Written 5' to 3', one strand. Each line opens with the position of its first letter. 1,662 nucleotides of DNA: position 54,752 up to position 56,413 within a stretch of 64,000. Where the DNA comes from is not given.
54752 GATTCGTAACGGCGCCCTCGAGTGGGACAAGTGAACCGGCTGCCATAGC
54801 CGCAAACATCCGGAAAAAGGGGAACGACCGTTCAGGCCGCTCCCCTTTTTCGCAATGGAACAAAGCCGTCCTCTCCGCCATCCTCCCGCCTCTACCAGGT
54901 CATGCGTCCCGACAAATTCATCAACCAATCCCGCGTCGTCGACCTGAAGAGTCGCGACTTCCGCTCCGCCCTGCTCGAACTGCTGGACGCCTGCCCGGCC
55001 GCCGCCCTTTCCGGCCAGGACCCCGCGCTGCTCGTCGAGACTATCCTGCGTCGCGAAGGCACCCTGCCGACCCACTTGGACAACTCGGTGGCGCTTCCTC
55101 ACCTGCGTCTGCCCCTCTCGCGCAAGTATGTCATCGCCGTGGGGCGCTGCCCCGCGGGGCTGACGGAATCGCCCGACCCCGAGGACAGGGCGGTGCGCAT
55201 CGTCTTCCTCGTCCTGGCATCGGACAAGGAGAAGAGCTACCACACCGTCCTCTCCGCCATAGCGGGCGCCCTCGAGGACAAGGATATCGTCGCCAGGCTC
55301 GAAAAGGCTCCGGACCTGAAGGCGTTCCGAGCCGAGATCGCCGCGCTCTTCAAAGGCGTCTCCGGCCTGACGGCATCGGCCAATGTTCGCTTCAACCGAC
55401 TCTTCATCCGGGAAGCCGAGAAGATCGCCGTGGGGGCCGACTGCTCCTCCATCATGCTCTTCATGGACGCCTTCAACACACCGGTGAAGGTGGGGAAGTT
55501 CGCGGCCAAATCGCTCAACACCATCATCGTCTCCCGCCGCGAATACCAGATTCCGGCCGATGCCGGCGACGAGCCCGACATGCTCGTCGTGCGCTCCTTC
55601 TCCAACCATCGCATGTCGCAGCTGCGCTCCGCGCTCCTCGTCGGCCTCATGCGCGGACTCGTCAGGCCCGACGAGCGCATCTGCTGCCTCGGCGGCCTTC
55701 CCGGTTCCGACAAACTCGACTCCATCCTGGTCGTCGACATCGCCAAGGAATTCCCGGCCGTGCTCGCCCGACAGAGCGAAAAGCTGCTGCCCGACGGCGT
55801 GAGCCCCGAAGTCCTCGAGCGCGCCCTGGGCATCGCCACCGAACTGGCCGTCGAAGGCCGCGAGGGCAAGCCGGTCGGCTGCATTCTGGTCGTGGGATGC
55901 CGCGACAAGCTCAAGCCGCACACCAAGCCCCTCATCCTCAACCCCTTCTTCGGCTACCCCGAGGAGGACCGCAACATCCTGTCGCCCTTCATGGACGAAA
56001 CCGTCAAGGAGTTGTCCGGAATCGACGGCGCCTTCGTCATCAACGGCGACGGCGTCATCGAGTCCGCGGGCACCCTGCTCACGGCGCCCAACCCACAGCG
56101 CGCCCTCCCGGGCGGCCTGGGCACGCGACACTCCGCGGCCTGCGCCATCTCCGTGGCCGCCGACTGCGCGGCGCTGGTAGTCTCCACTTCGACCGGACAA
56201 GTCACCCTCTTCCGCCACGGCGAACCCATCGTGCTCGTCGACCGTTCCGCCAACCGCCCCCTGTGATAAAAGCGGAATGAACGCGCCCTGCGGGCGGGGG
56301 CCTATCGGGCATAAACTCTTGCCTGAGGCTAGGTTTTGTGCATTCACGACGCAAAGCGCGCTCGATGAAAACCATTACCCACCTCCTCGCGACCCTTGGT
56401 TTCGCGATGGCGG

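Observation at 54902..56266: PTS EIIA(Ntr)-like domain fused to a diadenylate cyclase (DAC) domain with RHS in place of RHR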

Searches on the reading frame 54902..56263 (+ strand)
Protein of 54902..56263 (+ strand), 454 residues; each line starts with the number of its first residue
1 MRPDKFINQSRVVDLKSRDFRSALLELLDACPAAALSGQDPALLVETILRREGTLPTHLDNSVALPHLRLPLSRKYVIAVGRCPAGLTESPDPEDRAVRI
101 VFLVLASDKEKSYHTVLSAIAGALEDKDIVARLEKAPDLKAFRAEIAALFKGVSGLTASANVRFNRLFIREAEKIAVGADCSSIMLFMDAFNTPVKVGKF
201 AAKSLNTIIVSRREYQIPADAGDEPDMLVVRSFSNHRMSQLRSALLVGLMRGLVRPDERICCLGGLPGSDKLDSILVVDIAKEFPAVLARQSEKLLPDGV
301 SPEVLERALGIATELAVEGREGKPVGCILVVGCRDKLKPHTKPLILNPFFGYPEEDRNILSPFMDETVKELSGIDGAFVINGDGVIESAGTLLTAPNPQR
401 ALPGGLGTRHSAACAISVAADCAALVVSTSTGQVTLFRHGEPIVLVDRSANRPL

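Call 3: search_protein_families(library=pfam, proteins=[window:54902-56263:+], max_evalue=1)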
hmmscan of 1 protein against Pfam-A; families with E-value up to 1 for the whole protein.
window:54902-56263:+ (454 aa): 3 families
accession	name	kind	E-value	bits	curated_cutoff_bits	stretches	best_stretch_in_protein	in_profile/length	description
PF02457.21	DAC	-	8.5e-19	67.7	27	1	316-441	3-118/119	DisA bacterial checkpoint controller nucleotide-binding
PF00359.27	PTS_EIIA_2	-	1.4e-15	57.9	27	1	41-146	37-141/144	Phosphoenolpyruvate-dependent sugar phosphotransferase system, EIIA 2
PF21755.2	DacZ_P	-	8.1e-10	38.9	27.4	1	164-282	3-119/125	Probable sensor domain DacZ_P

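Call 4: search_protein_families(library=ncbifam, proteins=[window:54902-56263:+], max_evalue=1)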
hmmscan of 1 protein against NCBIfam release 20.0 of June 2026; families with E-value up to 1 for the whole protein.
window:54902-56263:+ (454 aa): 11 families
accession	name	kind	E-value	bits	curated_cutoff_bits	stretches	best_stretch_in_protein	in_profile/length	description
NF041371.1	Diadnylcyc_Halo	equivalog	4.7e-26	91.7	430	1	179-447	13-266/270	diadenylate cyclase DacZ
TIGR01419.1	nitro_reg_IIA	equivalog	3.8e-08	33.3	138.7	1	21-137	20-134/145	PTS IIA-like nitrogen regulatory protein PtsN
TIGR00848.1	fruA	subfamily_domain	7.5e-08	32.3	103.5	1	39-133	34-129/129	fructose PTS transporter subunit IIA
NF038328.1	c-di-AMP_CdaS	exception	1.7e-06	27.7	225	1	375-440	122-185/191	sporulation-specific diadenylate cyclase CdaS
TIGR00159.1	TIGR00159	equivalog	3.8e-06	26.4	188.8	1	375-440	169-231/254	diadenylate cyclase CdaA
NF010009.0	PRK13482.1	equivalog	1.9e-05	24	201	1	361-447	58-143/357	DNA integrity scanning diadenylate cyclase DisA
NF038327.1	c-di-AMP_CdaM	exception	0.00013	21.6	225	1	399-441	131-173/196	diadenylate cyclase CdaM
NF011663.0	PRK15083.1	subfamily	0.00014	20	589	1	45-140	533-628/639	PTS mannitol transporter subunit IICBA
NF008145.0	PRK10896.1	equivalog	0.00018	21.2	221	1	25-136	32-143/161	PTS IIA-like nitrogen regulatory protein PtsN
NF007293.0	PRK09765.1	equivalog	0.0022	16.6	763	1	44-139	45-142/639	PTS 2-O-a-mannosyl-D-glycerate transporter subunit IIABC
NF007389.0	PRK09913.1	equivalog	0.019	14.9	151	1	39-135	36-132/148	PTS fructose transporter subunit IIA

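Call 5: search_solved_structures(query=window:54902-56263:+, max_evalue=1, show_alignments=3)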
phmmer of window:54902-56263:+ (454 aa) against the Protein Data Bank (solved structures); distinct sequences matched with E-value up to 1: 23.
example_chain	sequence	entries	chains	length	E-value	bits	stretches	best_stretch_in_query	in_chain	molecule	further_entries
6hvn_A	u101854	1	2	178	1.5e-05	27.1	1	375-442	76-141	Diadenylate cyclase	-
6hvl_A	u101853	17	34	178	2.5e-05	26.4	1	375-442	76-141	Diadenylate cyclase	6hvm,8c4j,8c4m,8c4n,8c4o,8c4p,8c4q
4rv7_A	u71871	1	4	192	3e-05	26.2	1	375-442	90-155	Diadenylate cyclase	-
1a6j_A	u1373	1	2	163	0.00015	23.8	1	23-137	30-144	NITROGEN REGULATORY IIA PROTEIN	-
6gyw_A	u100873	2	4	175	0.00022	23.3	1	374-438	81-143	Diadenylate cyclase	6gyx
1a3a_A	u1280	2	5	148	0.00028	22.9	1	44-136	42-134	MANNITOL-SPECIFIC EII | PTS SYSTEM, MANNITOL-SPECIFIC IIABC COMPONENT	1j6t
6gyy_A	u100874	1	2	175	0.0003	22.8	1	375-438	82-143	Diadenylate cyclase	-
8ofo_AAA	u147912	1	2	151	0.0011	21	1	375-440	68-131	Diadenylate cyclase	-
3urr_A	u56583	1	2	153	0.0011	20.9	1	44-139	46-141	PTS IIA-like nitrogen-regulatory protein PtsN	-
4gqx_A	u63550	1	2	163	0.0013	20.7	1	44-139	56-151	PTS IIA-like nitrogen-regulatory protein PtsN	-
9g69_C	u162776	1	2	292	0.0032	19.5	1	375-443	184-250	Diadenylate cyclase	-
2few_A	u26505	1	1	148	0.0035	19.3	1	44-136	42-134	PTS system mannitol-specific EIICBA component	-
8ogk_A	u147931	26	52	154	0.0045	19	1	375-441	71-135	Cyclic di-AMP synthase CdaA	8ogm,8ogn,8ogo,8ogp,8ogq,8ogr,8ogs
9g0g_A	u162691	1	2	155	0.0045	19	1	375-441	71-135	Cyclic di-AMP synthase CdaA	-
2fb5_A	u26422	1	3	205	0.0051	18.8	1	375-439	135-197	hypothetical Membrane Spanning Protein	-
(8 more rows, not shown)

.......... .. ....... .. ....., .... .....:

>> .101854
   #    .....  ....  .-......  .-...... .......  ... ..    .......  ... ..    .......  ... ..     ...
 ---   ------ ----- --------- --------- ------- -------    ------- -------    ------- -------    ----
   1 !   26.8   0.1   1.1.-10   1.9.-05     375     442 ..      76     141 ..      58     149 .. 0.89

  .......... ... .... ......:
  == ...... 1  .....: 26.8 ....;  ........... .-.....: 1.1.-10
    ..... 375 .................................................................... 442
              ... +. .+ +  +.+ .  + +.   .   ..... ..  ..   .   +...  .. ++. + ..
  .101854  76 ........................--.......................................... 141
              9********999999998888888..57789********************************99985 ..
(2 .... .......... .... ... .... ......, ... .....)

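Call 6: find_homologous_proteins(query=window:54902-56263:+, max_evalue=0.00001)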
Query window:54902-56263:+ (454 aa): 2191 proteins with E <= 0.00001 among 8000 candidates; the best 120 are listed.
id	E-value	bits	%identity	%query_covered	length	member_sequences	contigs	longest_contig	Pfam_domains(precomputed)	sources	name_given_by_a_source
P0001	9.6e-294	992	100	100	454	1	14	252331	PF21755.3,PF02457.22,PF00359.28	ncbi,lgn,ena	-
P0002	5.6e-268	907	91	100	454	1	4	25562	PF21755.3,PF02457.22,PF00359.28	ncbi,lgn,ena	-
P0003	2.7e-258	875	87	100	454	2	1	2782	PF21755.3,PF02457.22,PF00359.28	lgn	-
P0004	4.6e-251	851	84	100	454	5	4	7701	PF21755.3,PF02457.22,PF00359.28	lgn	-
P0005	1.8e-250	849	83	100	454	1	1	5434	PF21755.3,PF02457.22,PF00359.28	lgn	-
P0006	3.9e-250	848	84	100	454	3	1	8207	PF21755.3,PF02457.22,PF00359.28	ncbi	-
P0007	5.6e-245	831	84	100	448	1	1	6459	PF21755.3,PF02457.22,PF00359.28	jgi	jgi:diadenylate cyclase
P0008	1.7e-238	810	80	100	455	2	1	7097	PF21755.3,PF02457.22,PF00359.28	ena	-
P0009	6.4e-235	798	78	100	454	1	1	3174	PF21755.3,PF02457.22,PF00359.28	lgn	-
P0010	5.6e-234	795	78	100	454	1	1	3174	PF21755.3,PF02457.22,PF00359.28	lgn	-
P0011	1.8e-233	793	78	100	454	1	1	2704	PF21755.3,PF02457.22,PF00359.28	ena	-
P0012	2.5e-208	710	83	84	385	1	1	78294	PF21755.3,PF02457.22,PF00359.28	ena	-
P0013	2.7e-208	710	69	100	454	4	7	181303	PF21755.3,PF02457.22,PF00359.28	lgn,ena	-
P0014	5.0e-207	706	70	100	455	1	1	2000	PF21755.3,PF02457.22,PF00359.28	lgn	-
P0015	2.1e-202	691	67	100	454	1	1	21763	PF21755.3,PF02457.22,PF00359.28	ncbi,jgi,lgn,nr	ncbi:MAG: diadenylate cyclase [Puniceicoccales bacterium]|jgi:DNA integrity scanning protein DisA wi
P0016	2.9e-199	680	68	100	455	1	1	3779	PF21755.3,PF02457.22,PF00359.28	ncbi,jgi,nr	ncbi:MAG: diadenylate cyclase [Puniceicoccales bacterium]|jgi:DNA integrity scanning protein DisA wi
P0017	1.0e-197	675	66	100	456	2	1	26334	PF21755.3,PF02457.22,PF00359.28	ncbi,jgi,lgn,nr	ncbi:MAG: diadenylate cyclase [Puniceicoccales bacterium]|jgi:DNA integrity scanning protein DisA wi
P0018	1.8e-189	648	63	100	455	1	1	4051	PF21755.3,PF02457.22,PF00359.28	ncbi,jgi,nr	ncbi:MAG: diadenylate cyclase [Puniceicoccales bacterium]|jgi:DNA integrity scanning protein DisA wi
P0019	1.2e-179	616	63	99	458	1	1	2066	PF21755.3,PF02457.22,PF00359.28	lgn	-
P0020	1.3e-168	579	62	99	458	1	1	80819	PF21755.3,PF02457.22,PF00359.28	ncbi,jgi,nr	ncbi:MAG: diadenylate cyclase [Puniceicoccales bacterium]|jgi:DNA integrity scanning protein DisA wi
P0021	1.7e-161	556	58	98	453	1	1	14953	PF21755.3,PF02457.22,PF00359.28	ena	-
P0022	7.6e-158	544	56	100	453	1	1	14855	PF21755.3,PF02457.22,PF00359.28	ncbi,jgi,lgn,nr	ncbi:MAG: diadenylate cyclase [Puniceicoccales bacterium]|jgi:DNA integrity scanning protein DisA wi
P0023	1.5e-153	530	55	100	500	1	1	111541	PF21755.3,PF02457.22,PF00359.28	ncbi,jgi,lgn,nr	ncbi:MAG: diadenylate cyclase [Puniceicoccales bacterium]|jgi:DNA integrity scanning protein DisA wi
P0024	6.7e-149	514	54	99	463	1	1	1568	PF02457.22,PF00359.28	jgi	-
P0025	1.2e-148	513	53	100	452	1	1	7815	PF21755.3,PF02457.22,PF00359.28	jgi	jgi:diadenylate cyclase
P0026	1.5e-148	513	52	100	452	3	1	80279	PF21755.3,PF02457.22,PF00359.28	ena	-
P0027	9.3e-148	511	51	100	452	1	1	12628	PF21755.3,PF02457.22,PF00359.28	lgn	-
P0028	9.6e-148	511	53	100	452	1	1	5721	PF21755.3,PF02457.22,PF00359.28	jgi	jgi:DNA integrity scanning protein DisA with diadenylate cyclase activity/mannitol/fructose-specific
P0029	1.5e-146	507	52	100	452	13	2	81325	PF21755.3,PF02457.22,PF00359.28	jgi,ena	-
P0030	2.2e-146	506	52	100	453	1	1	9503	PF21755.3,PF02457.22,PF00359.28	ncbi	-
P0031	3.9e-146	505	52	100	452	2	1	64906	PF21755.3,PF02457.22,PF00359.28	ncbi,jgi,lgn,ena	jgi:DNA integrity scanning protein DisA with diadenylate cyclase activity/mannitol/fructose-specific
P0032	6.9e-146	504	54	99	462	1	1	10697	PF21755.3,PF02457.22,PF00359.28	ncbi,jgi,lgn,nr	ncbi:MAG: diadenylate cyclase [Puniceicoccales bacterium]|jgi:DNA integrity scanning protein DisA wi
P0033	7.9e-146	504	51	100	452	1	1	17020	PF21755.3,PF02457.22,PF00359.28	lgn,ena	-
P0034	1.0e-145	504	52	100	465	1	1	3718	PF21755.3,PF02457.22,PF00359.28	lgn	-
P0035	1.8e-145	503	51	100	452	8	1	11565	PF21755.3,PF02457.22,PF00359.28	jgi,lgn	jgi:diadenylate cyclase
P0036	2.3e-145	503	51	100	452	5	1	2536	PF21755.3,PF02457.22,PF00359.28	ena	-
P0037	3.0e-144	499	51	100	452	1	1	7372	PF21755.3,PF02457.22,PF00359.28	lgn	-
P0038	5.9e-144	498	52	100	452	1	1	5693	PF21755.3,PF02457.22,PF00359.28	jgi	jgi:DNA integrity scanning protein DisA with diadenylate cyclase activity/mannitol/fructose-specific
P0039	2.0e-143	496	52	99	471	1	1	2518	PF21755.3,PF02457.22,PF00359.28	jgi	jgi:DNA integrity scanning protein DisA with diadenylate cyclase activity/mannitol/fructose-specific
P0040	2.5e-143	496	51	100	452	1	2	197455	PF21755.3,PF02457.22,PF00359.28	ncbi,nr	ncbi:MAG TPA: diadenylate cyclase [Opitutales bacterium]|nr:diadenylate cyclase [Opitutales bacteriu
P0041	2.0e-142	493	51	100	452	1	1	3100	PF21755.3,PF02457.22,PF00359.28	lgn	-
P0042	2.4e-142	493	51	100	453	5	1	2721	PF21755.3,PF02457.22,PF00359.28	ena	-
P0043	3.8e-142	492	51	100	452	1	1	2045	PF21755.3,PF02457.22,PF00359.28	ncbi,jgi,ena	jgi:DNA integrity scanning protein DisA with diadenylate cyclase activity/mannitol/fructose-specific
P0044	1.1e-141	491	51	100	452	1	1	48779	PF21755.3,PF02457.22,PF00359.28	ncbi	-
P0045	1.3e-141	490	51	100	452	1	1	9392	PF21755.3,PF02457.22,PF00359.28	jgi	jgi:DNA integrity scanning protein DisA with diadenylate cyclase activity/mannitol/fructose-specific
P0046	2.3e-141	490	51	100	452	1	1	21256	PF21755.3,PF02457.22,PF00359.28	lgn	-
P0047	6.5e-141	488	52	100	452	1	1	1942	PF21755.3,PF02457.22,PF00359.28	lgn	-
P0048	6.0e-140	485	51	100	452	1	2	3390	PF21755.3,PF02457.22,PF00359.28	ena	-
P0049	1.0e-139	484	50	100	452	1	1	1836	PF21755.3,PF02457.22,PF00359.28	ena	-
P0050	2.4e-139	483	51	99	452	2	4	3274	PF21755.3,PF02457.22,PF00359.28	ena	-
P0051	4.3e-139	482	49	100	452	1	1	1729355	PF21755.3,PF02457.22,PF00359.28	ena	-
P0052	5.6e-139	482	50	100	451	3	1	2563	PF21755.3,PF02457.22,PF00359.28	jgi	jgi:DNA integrity scanning protein DisA with diadenylate cyclase activity/mannitol/fructose-specific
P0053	7.5e-139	481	51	99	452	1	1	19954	PF21755.3,PF02457.22,PF00359.28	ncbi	-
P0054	8.1e-139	481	52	100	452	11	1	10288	PF21755.3,PF02457.22,PF00359.28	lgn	-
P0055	1.5e-138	480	50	100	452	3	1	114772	PF21755.3,PF02457.22,PF00359.28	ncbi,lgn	ncbi:MAG: PTS sugar transporter subunit IIA [Opitutales bacterium]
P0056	1.7e-138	480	51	99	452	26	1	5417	PF21755.3,PF02457.22,PF00359.28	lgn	-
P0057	1.8e-138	480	50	100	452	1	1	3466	PF21755.3,PF02457.22,PF00359.28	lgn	-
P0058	1.9e-138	480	51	99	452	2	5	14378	PF21755.3,PF02457.22,PF00359.28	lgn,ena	-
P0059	2.6e-138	479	50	100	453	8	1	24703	PF21755.3,PF02457.22,PF00359.28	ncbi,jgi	-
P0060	2.7e-138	479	51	100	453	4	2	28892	PF21755.3,PF02457.22,PF00359.28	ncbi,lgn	-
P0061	3.7e-138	479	48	100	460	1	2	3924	PF21755.3,PF02457.22,PF00359.28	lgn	-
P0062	4.6e-138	479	50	100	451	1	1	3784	PF21755.3,PF02457.22,PF00359.28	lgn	-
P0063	5.1e-138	478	51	99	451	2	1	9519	PF21755.3,PF02457.22,PF00359.28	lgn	-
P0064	5.7e-138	478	50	98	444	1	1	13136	PF21755.3,PF02457.22,PF00359.28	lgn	-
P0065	8.2e-138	478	50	100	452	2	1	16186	PF21755.3,PF02457.22,PF00359.28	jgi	-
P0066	9.4e-138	478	50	100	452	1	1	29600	PF21755.3,PF02457.22,PF00359.28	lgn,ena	-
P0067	1.2e-137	477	51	100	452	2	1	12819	PF21755.3,PF02457.22,PF00359.28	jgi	jgi:diadenylate cyclase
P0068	1.3e-137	477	51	100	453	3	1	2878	PF21755.3,PF02457.22,PF00359.28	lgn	-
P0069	1.3e-137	477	50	99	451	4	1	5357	PF21755.3,PF02457.22,PF00359.28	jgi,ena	-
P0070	1.4e-137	477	51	100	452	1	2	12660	PF21755.3,PF02457.22,PF00359.28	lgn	-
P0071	1.7e-137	477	50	100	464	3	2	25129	PF21755.3,PF02457.22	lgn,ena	-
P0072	2.0e-137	477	51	100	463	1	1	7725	PF21755.3,PF02457.22,PF00359.28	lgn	-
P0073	2.1e-137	476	50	98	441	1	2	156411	PF21755.3,PF02457.22,PF00359.28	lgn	-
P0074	2.3e-137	476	50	99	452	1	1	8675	PF21755.3,PF02457.22,PF00359.28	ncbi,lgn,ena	-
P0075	3.0e-137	476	50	100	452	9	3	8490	PF21755.3,PF02457.22,PF00359.28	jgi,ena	-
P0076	3.4e-137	476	50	100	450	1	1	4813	PF21755.3,PF02457.22,PF00359.28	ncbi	-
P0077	4.9e-137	475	49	100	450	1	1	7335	PF21755.3,PF02457.22,PF00359.28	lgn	-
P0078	5.0e-137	475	49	100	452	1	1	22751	PF21755.3,PF02457.22,PF00359.28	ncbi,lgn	ncbi:MAG: diadenylate cyclase [Opitutales bacterium]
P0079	5.4e-137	475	50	100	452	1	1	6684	PF21755.3,PF02457.22,PF00359.28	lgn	-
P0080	9.9e-137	474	50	100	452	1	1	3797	PF21755.3,PF02457.22,PF00359.28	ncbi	-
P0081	1.2e-136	474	51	100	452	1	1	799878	PF21755.3,PF02457.22,PF00359.28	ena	-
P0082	1.4e-136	474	49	100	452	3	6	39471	PF21755.3,PF02457.22,PF00359.28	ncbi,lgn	ncbi:MAG: PTS sugar transporter subunit IIA [Coraliomargarita sp.]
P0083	1.5e-136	474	49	99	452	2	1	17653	PF21755.3,PF02457.22,PF00359.28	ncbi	-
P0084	1.5e-136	474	51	99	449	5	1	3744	PF21755.3,PF02457.22,PF00359.28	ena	-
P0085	1.6e-136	474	49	100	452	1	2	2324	PF21755.3,PF02457.22,PF00359.28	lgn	-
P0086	1.8e-136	473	48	98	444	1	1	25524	PF21755.3,PF02457.22,PF00359.28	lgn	-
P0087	2.2e-136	473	50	99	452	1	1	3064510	PF21755.3,PF02457.22,PF00359.28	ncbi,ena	-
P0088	2.6e-136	473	50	99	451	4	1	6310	PF21755.3,PF02457.22,PF00359.28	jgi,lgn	jgi:DNA integrity scanning protein DisA with diadenylate cyclase activity/mannitol/fructose-specific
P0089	2.9e-136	473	51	100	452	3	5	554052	PF21755.3,PF02457.22,PF00359.28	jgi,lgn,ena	jgi:DNA integrity scanning protein DisA with diadenylate cyclase activity/mannitol/fructose-specific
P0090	2.9e-136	473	48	100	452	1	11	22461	PF21755.3,PF02457.22,PF00359.28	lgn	-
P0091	3.1e-136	473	49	100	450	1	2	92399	PF21755.3,PF02457.22,PF00359.28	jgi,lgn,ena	-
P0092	3.2e-136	473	51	100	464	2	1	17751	PF21755.3,PF02457.22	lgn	-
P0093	3.4e-136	472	49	100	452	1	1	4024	PF21755.3,PF02457.22,PF00359.28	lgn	-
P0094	3.6e-136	472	50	100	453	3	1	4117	PF21755.3,PF02457.22,PF00359.28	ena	-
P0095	3.7e-136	472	51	100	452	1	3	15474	PF21755.3,PF02457.22,PF00359.28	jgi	jgi:diadenylate cyclase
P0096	4.1e-136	472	50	100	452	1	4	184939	PF21755.3,PF02457.22,PF00359.28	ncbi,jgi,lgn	ncbi:MAG: PTS sugar transporter subunit IIA [Lentimonas sp.]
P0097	4.6e-136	472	49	99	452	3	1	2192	PF21755.3,PF02457.22,PF00359.28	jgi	-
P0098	4.9e-136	472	50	100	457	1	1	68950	PF21755.3,PF02457.22,PF00359.28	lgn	-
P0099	5.4e-136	472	51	100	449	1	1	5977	PF21755.3,PF02457.22,PF00359.28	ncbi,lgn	-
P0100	5.4e-136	472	50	100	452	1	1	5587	PF21755.3,PF02457.22,PF00359.28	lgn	-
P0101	5.9e-136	472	50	100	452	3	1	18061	PF21755.3,PF02457.22,PF00359.28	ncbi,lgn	ncbi:MAG: diadenylate cyclase [Verrucomicrobiota bacterium]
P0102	6.5e-136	472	50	100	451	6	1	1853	PF21755.3,PF02457.22,PF00359.28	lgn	-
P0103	7.0e-136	471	51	100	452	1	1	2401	PF21755.3,PF02457.22,PF00359.28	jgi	jgi:diadenylate cyclase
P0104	1.7e-135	470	50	100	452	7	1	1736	PF21755.3,PF02457.22,PF00359.28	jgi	jgi:diadenylate cyclase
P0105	2.0e-135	470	50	100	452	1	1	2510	PF21755.3,PF02457.22,PF00359.28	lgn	-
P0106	2.0e-135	470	49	100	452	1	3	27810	PF21755.3,PF02457.22,PF00359.28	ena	-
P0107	2.0e-135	470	49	100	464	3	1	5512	PF21755.3,PF02457.22,PF00359.28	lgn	-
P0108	2.2e-135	470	50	100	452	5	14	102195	PF21755.3,PF02457.22,PF00359.28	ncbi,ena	-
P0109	2.2e-135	470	49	99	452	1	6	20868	PF21755.3,PF02457.22,PF00359.28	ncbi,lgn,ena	ncbi:MAG: PTS sugar transporter subunit IIA [Coraliomargarita sp.]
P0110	2.3e-135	470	50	100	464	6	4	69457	PF21755.3,PF02457.22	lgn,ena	-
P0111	2.4e-135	470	50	99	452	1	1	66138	PF21755.3,PF02457.22,PF00359.28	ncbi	-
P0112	2.6e-135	470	50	100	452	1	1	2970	PF21755.3,PF02457.22,PF00359.28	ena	-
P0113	2.6e-135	470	50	100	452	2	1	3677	PF21755.3,PF02457.22,PF00359.28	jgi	jgi:DNA integrity scanning protein DisA with diadenylate cyclase activity/mannitol/fructose-specific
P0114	2.7e-135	470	50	100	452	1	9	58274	PF21755.3,PF02457.22,PF00359.28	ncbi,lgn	ncbi:MAG: PTS sugar transporter subunit IIA [Lentimonas sp.]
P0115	2.7e-135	470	50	99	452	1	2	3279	PF21755.3,PF02457.22,PF00359.28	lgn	-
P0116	3.2e-135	469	50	100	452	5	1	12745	PF21755.3,PF02457.22,PF00359.28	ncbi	-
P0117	3.3e-135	469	50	100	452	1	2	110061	PF21755.3,PF02457.22,PF00359.28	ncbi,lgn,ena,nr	ncbi:MAG: PTS sugar transporter subunit IIA [Opitutales bacterium]|nr:PTS sugar transporter subunit 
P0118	3.9e-135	469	50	100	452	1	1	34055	PF21755.3,PF02457.22,PF00359.28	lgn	-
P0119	4.4e-135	469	50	100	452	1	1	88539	PF21755.3,PF02457.22,PF00359.28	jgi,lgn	-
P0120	4.6e-135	469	50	100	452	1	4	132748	PF21755.3,PF02457.22,PF00359.28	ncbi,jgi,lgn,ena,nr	ncbi:MAG: PTS sugar transporter subunit IIA [Opitutales bacterium]|jgi:diadenylate cyclase|nr:PTS su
